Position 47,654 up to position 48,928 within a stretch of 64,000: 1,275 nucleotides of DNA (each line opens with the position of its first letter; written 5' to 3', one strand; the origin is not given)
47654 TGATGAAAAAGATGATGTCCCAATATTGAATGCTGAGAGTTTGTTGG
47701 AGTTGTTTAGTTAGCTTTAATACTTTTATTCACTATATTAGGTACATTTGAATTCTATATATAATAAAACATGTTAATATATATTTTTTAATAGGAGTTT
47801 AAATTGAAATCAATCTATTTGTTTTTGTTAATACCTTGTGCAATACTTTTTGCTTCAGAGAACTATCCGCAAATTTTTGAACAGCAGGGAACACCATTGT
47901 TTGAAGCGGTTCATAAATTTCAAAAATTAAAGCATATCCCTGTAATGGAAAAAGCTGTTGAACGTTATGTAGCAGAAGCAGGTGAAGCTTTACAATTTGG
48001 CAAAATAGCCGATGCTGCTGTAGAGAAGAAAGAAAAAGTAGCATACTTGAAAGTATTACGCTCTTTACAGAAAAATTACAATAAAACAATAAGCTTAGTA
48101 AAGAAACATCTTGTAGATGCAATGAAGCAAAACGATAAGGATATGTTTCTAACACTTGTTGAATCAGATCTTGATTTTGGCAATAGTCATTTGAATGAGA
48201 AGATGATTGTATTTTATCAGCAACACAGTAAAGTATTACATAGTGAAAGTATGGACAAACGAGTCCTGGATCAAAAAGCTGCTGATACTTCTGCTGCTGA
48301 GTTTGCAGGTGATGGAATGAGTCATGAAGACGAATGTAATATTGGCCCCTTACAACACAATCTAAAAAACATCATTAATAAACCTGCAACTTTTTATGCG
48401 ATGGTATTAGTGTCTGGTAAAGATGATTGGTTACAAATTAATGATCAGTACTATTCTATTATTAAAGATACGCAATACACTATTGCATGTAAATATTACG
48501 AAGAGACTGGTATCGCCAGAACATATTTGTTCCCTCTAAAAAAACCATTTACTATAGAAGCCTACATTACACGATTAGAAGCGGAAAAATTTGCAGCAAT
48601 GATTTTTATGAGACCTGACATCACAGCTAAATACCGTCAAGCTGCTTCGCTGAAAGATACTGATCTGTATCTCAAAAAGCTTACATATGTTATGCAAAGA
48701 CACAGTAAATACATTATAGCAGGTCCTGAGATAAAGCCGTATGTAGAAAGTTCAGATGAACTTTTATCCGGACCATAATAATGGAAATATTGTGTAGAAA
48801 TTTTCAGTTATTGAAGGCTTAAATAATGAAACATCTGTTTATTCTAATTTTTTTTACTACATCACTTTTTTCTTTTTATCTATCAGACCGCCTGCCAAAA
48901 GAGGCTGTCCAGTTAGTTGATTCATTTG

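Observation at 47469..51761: The 3' end of the SNF2 helicase gene is duplicated around a 3.8-kb AT-rich insertion; the displaced copy is missing from the ORF track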

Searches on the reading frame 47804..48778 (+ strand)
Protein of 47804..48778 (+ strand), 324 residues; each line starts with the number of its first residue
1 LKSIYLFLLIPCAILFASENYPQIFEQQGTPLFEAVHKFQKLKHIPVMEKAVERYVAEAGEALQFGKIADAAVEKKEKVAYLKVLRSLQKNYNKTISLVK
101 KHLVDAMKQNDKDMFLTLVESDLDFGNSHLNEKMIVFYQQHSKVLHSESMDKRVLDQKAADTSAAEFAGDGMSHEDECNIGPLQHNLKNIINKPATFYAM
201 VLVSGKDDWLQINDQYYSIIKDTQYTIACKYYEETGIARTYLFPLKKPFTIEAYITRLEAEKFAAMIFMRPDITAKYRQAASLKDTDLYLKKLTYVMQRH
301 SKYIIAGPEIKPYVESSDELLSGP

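Call 4: search_protein_families(library=pfam, proteins=[window:47804-48778:+])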
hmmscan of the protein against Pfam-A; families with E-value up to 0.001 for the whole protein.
window:47804-48778:+ (324 aa): 0 families

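Call 5: search_protein_families(library=padloc, proteins=[window:47804-48778:+])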
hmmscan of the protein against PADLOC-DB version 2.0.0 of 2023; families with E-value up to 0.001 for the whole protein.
window:47804-48778:+ (324 aa): 0 families

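Call 12: search_protein_families(library=ncbifam, proteins=[window:47804-48778:+])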
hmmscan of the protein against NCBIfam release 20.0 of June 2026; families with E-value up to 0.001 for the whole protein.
window:47804-48778:+ (324 aa): 0 families

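Call 51: find_homologous_proteins(query=window:47804-48778:+, max_evalue=0.001)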
Query window:47804-48778:+ (324 aa): 5 proteins with E <= 0.001 among 1429 candidates.
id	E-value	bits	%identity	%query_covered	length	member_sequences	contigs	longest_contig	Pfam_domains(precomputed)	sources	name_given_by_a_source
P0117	1.8e-211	719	100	100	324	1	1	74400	-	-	-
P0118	6.8e-156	536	75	100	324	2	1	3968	-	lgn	-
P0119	3.3e-138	478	69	100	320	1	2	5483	-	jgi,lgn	-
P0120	1.0e-129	450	68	96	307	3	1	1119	-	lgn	-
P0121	1.1e-121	424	58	100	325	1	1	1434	-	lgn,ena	-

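Call 52: find_encoding_contigs(protein=P0121, flank=10000, max_places=5)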
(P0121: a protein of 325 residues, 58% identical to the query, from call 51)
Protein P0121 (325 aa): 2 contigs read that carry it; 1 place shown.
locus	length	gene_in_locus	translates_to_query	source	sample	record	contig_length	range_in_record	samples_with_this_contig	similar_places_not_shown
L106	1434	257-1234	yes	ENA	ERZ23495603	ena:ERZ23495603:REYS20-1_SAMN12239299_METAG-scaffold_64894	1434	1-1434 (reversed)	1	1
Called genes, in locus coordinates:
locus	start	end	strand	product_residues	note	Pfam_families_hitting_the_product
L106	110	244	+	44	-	-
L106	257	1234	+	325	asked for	-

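Call 53: find_encoding_contigs(protein=P0120, flank=10000, max_places=5)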
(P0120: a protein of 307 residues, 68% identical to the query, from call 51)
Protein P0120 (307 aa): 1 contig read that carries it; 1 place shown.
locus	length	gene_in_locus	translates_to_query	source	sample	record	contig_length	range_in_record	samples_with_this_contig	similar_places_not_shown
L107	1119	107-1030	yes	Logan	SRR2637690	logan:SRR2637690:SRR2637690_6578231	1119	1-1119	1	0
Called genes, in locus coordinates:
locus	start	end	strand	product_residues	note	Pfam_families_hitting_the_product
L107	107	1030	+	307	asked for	-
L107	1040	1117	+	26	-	?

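Call 58: search_protein_families(library=phrogs, proteins=[window:47804-48778:+], max_evalue=0.01)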
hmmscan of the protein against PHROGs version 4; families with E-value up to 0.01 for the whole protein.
window:47804-48778:+ (324 aa): 0 families

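Call 62: predict_structure(alignment_id=A3)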
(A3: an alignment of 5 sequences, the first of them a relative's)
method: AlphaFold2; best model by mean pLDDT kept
length: 324 residues; sequences in the alignment: 5
mean_pLDDT: 64.5   pTM: 0.43
mean pLDDT of the five models: 64.5, 56.1, 52.9, 52.5, 49.8
residues with pLDDT >= 90: 17; 70-90: 139; 50-70: 76; < 50: 92
segments of 3 or more residues with pLDDT < 50: 1-29, 162-176, 207-221, 255-262, 302-324
pLDDT, mean of each block of 10 residues (from residue 1): 36 36 45 78 87 89 77 70 79 86 91 89 67 86 84 70 36 46 77 76 52 39 66 59 67 48 57 72 71 66 40 35 29
secondary structure, 60 per line:
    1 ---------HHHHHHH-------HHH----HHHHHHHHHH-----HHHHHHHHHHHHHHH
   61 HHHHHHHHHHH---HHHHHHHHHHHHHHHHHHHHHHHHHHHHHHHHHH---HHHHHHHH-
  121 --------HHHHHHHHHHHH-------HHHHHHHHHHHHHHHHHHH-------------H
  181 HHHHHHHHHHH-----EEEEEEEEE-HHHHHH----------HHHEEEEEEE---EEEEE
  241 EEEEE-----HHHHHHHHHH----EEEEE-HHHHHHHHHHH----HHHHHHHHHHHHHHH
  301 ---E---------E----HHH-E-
elements in order: H10-16 H31-40 H46-71 H75-108 H112-119 H129-140 H148-166 H180-191 E197-205 H207-212 E226-232 E236-245 H251-260 E265-269 H271-281 H286-300

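Call 65: fold_search(model_id=the predicted structure, library=pdb)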
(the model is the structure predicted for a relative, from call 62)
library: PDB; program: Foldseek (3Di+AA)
matches with E <= 10: 316; with E <= 0.001: 0
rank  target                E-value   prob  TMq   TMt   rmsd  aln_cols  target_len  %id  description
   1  8p16_6                1.6e-01  0.16  0.12  0.11  18.7       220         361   12  E167K RF2 on E. coli 70S release complex with UGG (Structure I) (released 2024-05-22)
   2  2dbb_B                3.0e-01  0.25  0.15  0.27  15.2       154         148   11  Crystal structure of PH0061 (released 2006-06-15)
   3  2dbb_A                3.2e-01  0.23  0.15  0.26  15.1       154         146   12  Crystal structure of PH0061 (released 2006-06-15)
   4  4pcq_B                3.3e-01  0.23  0.15  0.26  15.3       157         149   10  Crystal Structure of MtbAldR (Rv2779c) (released 2015-05-06)
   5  2efq                  3.3e-01  0.14  0.13  0.22  14.5       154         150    6  Crystal Structure of Thr134 to Ala of ST1022-Glutamine Complex from Sulfolobus tokodaii 7 (released 2008-03-04)
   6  4pcq_C                3.9e-01  0.23  0.16  0.28  14.5       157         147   10  Crystal Structure of MtbAldR (Rv2779c) (released 2015-05-06)
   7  2cg4_A                3.9e-01  0.14  0.13  0.23  14.6       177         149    9  Structure of E.coli AsnC (released 2006-04-04)
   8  6wm2_O                4.1e-01  0.10  0.15  0.13  22.2       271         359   11  Human V-ATPase in state 1 with SidK and ADP (released 2020-11-11)
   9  2ia0_B                5.1e-01  0.18  0.13  0.23  14.1       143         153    8  Transcriptional Regulatory Protein PF0864 From Pyrococcus Furiosus a Member of the ASNC Family (PF0864) (released 2006-10-31)
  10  3i4p                  5.1e-01  0.13  0.14  0.23  14.5       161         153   10  Crystal structure of AsnC family transcriptional regulator from Agrobacterium tumefaciens (released 2009-07-28)
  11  4pcq_A                5.7e-01  0.18  0.15  0.27  15.1       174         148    9  Crystal Structure of MtbAldR (Rv2779c) (released 2015-05-06)
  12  4pcq_D                6.3e-01  0.20  0.16  0.29  15.8       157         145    8  Crystal Structure of MtbAldR (Rv2779c) (released 2015-05-06)
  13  2p6t_B                6.3e-01  0.10  0.13  0.20  15.6       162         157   10  CRYSTAL STRUCTURE OF TRANSCRIPTIONAL REGULATOR NMB0573 and L-LEUCINE COMPLEX FROM NEISSERIA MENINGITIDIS (released 2007-04-03)
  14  2bj3_C                7.0e-01  0.16  0.16  0.30  12.4       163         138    9  NIKR-apo (released 2005-04-08)
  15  2ia0_A                7.8e-01  0.15  0.15  0.26  14.9       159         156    8  Transcriptional Regulatory Protein PF0864 From Pyrococcus Furiosus a Member of the ASNC Family (PF0864) (released 2006-10-31)
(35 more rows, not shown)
